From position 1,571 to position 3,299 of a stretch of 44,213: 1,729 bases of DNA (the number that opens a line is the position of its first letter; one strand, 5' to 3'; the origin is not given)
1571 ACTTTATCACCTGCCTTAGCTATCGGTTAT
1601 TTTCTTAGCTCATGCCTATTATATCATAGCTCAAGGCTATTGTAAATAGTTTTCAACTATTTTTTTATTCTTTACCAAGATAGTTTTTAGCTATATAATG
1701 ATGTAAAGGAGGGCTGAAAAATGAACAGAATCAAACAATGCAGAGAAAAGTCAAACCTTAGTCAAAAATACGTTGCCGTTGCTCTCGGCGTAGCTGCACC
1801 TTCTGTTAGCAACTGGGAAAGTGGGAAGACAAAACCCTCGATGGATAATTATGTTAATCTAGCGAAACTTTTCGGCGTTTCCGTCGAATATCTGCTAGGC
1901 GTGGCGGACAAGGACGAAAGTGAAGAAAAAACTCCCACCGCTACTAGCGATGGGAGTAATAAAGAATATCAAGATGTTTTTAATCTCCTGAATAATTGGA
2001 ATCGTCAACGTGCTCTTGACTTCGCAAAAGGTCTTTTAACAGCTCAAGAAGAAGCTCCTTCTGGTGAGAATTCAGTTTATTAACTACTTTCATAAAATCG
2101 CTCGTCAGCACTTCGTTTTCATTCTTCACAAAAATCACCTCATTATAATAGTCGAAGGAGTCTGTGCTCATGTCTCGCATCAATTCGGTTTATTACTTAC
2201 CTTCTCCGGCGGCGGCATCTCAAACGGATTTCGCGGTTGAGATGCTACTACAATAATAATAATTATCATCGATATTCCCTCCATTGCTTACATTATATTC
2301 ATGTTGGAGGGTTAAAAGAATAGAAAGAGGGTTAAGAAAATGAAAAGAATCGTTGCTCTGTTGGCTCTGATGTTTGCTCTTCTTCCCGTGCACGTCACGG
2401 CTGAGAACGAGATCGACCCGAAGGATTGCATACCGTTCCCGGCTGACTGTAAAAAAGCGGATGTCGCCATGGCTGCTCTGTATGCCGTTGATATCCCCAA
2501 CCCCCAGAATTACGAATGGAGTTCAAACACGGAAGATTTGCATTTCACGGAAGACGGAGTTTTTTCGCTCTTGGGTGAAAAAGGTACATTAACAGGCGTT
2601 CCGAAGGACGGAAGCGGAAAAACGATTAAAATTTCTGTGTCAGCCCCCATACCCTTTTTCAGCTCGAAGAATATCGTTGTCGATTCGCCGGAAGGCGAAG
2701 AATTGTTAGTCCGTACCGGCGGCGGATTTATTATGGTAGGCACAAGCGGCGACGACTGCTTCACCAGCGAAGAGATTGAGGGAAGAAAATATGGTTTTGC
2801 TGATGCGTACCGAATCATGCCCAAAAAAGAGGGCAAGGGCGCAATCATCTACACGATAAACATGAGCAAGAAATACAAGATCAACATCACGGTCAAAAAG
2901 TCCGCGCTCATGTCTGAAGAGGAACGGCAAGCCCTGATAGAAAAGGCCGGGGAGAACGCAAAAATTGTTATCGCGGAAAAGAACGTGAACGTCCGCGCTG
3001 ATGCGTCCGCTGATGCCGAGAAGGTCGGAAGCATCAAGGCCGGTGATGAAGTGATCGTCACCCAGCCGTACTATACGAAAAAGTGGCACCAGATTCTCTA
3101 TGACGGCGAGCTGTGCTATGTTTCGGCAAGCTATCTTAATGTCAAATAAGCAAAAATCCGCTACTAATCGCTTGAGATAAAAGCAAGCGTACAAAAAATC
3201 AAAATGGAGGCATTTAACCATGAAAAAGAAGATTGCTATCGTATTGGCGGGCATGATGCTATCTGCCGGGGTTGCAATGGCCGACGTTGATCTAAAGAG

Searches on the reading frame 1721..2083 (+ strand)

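Call 36: search_protein_families(library=pfam, proteins=[window:1721-2083:+], max_evalue=0.01)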
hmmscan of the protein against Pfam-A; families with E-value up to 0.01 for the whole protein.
window:1721-2083:+ (120 aa): 7 families
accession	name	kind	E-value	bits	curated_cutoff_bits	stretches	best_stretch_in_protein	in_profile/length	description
PF01381.28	HTH_3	-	2e-16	60.2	23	1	4-58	1-55/55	Helix-turn-helix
PF13560.12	HTH_31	-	1.8e-09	38.2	27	1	3-56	5-59/64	Helix-turn-helix domain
PF12844.13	HTH_19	-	2e-08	34.5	30.2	1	2-62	2-62/64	Helix-turn-helix domain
PF07022.19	Phage_CI_repr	-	0.0012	19.6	22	1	17-60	17-59/65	Bacteriophage CI repressor helix-turn-helix domain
PF13744.12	HTH_37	-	0.0012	19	27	1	1-56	20-76/80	Helix-turn-helix domain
PF15731.11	MqsA_antitoxin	-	0.0044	17.6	30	1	3-50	73-119/131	Antitoxin component of bacterial toxin-antitoxin system, MqsA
PF14549.12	P22_Cro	-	0.0083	16.3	30.2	0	15-40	12-35/60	DNA-binding transcriptional regulator Cro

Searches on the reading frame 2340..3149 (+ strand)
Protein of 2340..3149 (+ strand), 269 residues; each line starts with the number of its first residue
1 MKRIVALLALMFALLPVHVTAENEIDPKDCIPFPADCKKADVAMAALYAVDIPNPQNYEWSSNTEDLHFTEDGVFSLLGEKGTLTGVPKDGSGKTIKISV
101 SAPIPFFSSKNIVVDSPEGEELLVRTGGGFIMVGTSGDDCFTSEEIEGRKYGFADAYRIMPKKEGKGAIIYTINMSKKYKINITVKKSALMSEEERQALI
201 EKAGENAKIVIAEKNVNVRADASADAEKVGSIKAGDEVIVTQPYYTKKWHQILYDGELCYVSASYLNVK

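Call 36: search_protein_families(library=pfam, proteins=[window:2340-3149:+], max_evalue=0.01)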
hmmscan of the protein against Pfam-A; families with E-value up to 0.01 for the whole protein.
window:2340-3149:+ (269 aa): 1 family
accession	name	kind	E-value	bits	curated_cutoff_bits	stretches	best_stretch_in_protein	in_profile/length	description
PF08239.17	SH3_3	-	1.5e-08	35.2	27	1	215-266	2-53/54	Bacterial SH3 domain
